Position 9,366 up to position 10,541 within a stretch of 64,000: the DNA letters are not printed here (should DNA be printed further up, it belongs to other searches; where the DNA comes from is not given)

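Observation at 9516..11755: Divergent NrtR-like Nudix regulator and ARPP-1/DUF6569-like protein: candidate NAD+/ADP-ribose-linked module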

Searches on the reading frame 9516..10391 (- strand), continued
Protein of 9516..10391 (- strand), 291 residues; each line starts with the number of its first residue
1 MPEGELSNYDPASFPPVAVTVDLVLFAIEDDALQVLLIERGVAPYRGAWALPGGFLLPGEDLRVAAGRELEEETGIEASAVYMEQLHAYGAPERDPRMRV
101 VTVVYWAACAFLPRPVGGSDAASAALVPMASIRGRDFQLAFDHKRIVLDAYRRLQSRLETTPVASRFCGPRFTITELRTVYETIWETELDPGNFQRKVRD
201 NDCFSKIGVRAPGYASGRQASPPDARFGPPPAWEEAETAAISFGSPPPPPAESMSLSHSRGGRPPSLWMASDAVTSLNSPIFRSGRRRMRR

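Call 44: find_encoding_contigs(protein=P0129, flank=4000, max_places=2)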
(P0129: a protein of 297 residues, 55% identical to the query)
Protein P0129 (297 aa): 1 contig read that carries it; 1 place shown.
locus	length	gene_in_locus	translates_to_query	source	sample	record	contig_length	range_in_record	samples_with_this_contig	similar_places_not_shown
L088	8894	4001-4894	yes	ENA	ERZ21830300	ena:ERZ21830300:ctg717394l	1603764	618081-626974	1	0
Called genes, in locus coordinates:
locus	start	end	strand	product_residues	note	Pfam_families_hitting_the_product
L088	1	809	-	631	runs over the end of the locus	PF09699:Paired_CXXCH_1 (faint), PF13432:TPR_16 (weak), PF14559:TPR_19 (weak), PF00515:TPR_1 (weak), PF07719:TPR_2 (weak), PF13414:TPR_11, PF13432:TPR_16, PF14559:TPR_19, +16 more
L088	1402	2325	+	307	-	PF02230:Abhydrolase_2, PF00326:Peptidase_S9 (faint), PF12146:Hydrolase_4 (faint)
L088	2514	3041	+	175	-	-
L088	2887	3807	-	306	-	PF20208:ARPP-1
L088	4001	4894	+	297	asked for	PF00293:NUDIX, PF21906:WHD_NrtR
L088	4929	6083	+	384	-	PF02746:MR_MLE_N, PF13378:MR_MLE_C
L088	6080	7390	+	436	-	PF02746:MR_MLE_N, PF13378:MR_MLE_C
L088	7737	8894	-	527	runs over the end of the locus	PF02142:MGS, PF01808:AICARFT_IMPCHas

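Call 45: find_encoding_contigs(protein=P0167, flank=4000, max_places=2)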
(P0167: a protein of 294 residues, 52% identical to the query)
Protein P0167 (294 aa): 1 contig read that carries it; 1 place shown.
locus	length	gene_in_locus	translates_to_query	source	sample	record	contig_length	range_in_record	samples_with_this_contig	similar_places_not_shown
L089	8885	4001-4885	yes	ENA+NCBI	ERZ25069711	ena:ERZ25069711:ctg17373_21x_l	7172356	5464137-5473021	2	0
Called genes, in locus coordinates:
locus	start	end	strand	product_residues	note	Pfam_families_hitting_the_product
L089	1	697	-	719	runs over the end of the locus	PF22113:Mtrc-MtrF_II-IV_dom (faint), PF14559:TPR_19 (weak), PF13432:TPR_16 (weak), PF13414:TPR_11 (weak), PF13432:TPR_16, PF13414:TPR_11, PF13432:TPR_16 (weak), PF14559:TPR_19 (weak), +18 more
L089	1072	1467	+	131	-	PF00903:Glyoxalase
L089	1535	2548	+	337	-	PF00106:adh_short, PF13561:adh_short_C2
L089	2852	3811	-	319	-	PF20208:ARPP-1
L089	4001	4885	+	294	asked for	PF00293:NUDIX, PF21906:WHD_NrtR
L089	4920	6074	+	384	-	PF02746:MR_MLE_N, PF13378:MR_MLE_C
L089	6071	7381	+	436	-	PF02746:MR_MLE_N, PF13378:MR_MLE_C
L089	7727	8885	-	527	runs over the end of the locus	PF02142:MGS, PF01808:AICARFT_IMPCHas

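Call 46: find_encoding_contigs(protein=P0213, flank=4000, max_places=3)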
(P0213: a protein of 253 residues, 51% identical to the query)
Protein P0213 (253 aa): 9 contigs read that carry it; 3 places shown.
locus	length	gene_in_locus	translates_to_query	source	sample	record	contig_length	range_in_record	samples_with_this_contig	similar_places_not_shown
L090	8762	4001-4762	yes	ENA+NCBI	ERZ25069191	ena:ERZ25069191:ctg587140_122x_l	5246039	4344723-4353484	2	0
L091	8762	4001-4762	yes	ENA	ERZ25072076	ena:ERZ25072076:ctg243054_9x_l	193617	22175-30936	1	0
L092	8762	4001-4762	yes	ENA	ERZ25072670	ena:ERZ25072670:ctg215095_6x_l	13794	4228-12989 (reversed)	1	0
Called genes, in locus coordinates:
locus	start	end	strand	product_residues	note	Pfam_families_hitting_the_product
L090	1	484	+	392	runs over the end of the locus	PF02746:MR_MLE_N, PF13378:MR_MLE_C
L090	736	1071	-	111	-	-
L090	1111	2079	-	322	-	PF00248:Aldo_ket_red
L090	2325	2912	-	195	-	-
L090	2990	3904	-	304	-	PF20208:ARPP-1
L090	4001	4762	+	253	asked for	PF00293:NUDIX, PF21906:WHD_NrtR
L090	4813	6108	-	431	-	PF25837:Apionate_lact_N, PF25838:Apionate_lact_M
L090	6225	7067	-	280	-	PF01073:3Beta_HSD, PF01370:Epimerase, PF13460:NAD_binding_10 (weak), PF16363:GDP_Man_Dehyd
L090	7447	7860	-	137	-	-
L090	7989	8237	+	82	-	PF02604:PhdYeFM_antitox (weak)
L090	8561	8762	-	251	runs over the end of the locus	-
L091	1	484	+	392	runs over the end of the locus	PF02746:MR_MLE_N, PF13378:MR_MLE_C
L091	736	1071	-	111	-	-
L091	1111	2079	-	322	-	PF00248:Aldo_ket_red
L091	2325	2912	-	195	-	-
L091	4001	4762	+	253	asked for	PF00293:NUDIX, PF21906:WHD_NrtR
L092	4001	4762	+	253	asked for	PF00293:NUDIX, PF21906:WHD_NrtR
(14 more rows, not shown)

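Call 81: predict_structure(alignment_id=A4)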
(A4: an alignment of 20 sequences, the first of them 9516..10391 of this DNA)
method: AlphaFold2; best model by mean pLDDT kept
length: 291 residues; sequences in the alignment: 20
mean_pLDDT: 75.3   pTM: 0.70
mean pLDDT of the five models: 75.3, 75.0, 73.9, 73.8, 73.3
residues with pLDDT >= 90: 122; 70-90: 72; 50-70: 35; < 50: 62
segments of 3 or more residues with pLDDT < 50: 1-6, 210-260, 289-291
pLDDT, mean of each block of 10 residues (from residue 1): 46 64 93 95 90 88 92 93 82 58 80 89 95 86 90 90 90 95 93 92 83 38 36 36 37 42 83 76 54 33
secondary structure, 60 per line:
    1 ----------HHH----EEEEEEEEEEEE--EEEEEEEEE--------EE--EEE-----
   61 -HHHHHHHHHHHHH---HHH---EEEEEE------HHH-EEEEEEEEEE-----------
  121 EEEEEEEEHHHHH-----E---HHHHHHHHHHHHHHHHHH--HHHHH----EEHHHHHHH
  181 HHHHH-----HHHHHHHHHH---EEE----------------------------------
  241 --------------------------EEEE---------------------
elements in order: E18-29 E32-40 E53-55 H62-74 E84-89 E100-109 E121-128 H129-133 H143-160 H163-167 H174-185 H191-200 E204-206 E267-270

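Call 87: fold_search(model_id=the predicted structure, library=pdb)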
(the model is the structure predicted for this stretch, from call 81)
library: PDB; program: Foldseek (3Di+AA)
matches with E <= 10: 998; with E <= 0.001: 621
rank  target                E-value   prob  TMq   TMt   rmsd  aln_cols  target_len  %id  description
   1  5bs6_B                3.2e-18  1.00  0.55  0.69   6.3       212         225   29  Apo structure of transcriptional factor AraR from Bacteroides thetaiotaomicron VPI (released 2015-06-17)
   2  5dd4                  2.9e-17  1.00  0.54  0.70   4.6       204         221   29  Apo structure of transcriptional factor AraR from Bacteroides thetaiotaomicron VPI (released 2015-09-09)
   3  5bs6_D                3.1e-17  1.00  0.54  0.68   7.6       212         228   29  Apo structure of transcriptional factor AraR from Bacteroides thetaiotaomicron VPI (released 2015-06-17)
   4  5bs6_C                4.8e-17  1.00  0.54  0.69   4.6       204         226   29  Apo structure of transcriptional factor AraR from Bacteroides thetaiotaomicron VPI (released 2015-06-17)
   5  5bs6_A                4.8e-17  1.00  0.54  0.69   5.4       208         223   30  Apo structure of transcriptional factor AraR from Bacteroides thetaiotaomicron VPI (released 2015-06-17)
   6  2fml_A                3.4e-16  1.00  0.57  0.63   5.5       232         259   32  Crystal structure of MutT/nudix family protein from Enterococcus faecalis (released 2006-02-21)
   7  3gz6_A                3.4e-15  1.00  0.54  0.70   3.7       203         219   31  Crystal structure of Shewanella oneidensis NrtR complexed with a 27mer DNA (released 2009-06-09)
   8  3gz5_A                6.9e-15  1.00  0.55  0.73   3.9       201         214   30  Crystal structure of Shewanella oneidensis NrtR (released 2009-06-09)
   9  5deq_A                1.6e-14  1.00  0.52  0.69   6.5       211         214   29  Crystal structure of transcriptional factor AraR from Bacteroides thetaiotaomicron VPI in complex with L-arabinose (released 2015-10-21)
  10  3gz5_B                1.8e-14  1.00  0.55  0.73   3.8       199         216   31  Crystal structure of Shewanella oneidensis NrtR (released 2009-06-09)
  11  3gz8_A                3.4e-13  1.00  0.43  0.79   9.6       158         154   37  Cocrystal structure of NUDIX domain of Shewanella oneidensis NrtR complexed with ADP ribose (released 2009-06-09)
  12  3gz8_C                8.3e-13  1.00  0.41  0.73   9.7       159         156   36  Cocrystal structure of NUDIX domain of Shewanella oneidensis NrtR complexed with ADP ribose (released 2009-06-09)
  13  2fml_B                8.9e-13  1.00  0.50  0.57   5.4       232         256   32  Crystal structure of MutT/nudix family protein from Enterococcus faecalis (released 2006-02-21)
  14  2qjt_A                8.2e-10  1.00  0.38  0.33   3.8       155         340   28  Crystal structure of a bifunctional NMN adenylyltransferase/ADP ribose pyrophosphatase complexed with AMP and MN ion f (released 2008-03-04)
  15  2r5w_B                8.2e-10  1.00  0.37  0.32   4.0       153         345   29  Crystal structure of a bifunctional NMN adenylyltransferase/ADP ribose pyrophosphatase from Francisella tularensis (released 2008-03-04)
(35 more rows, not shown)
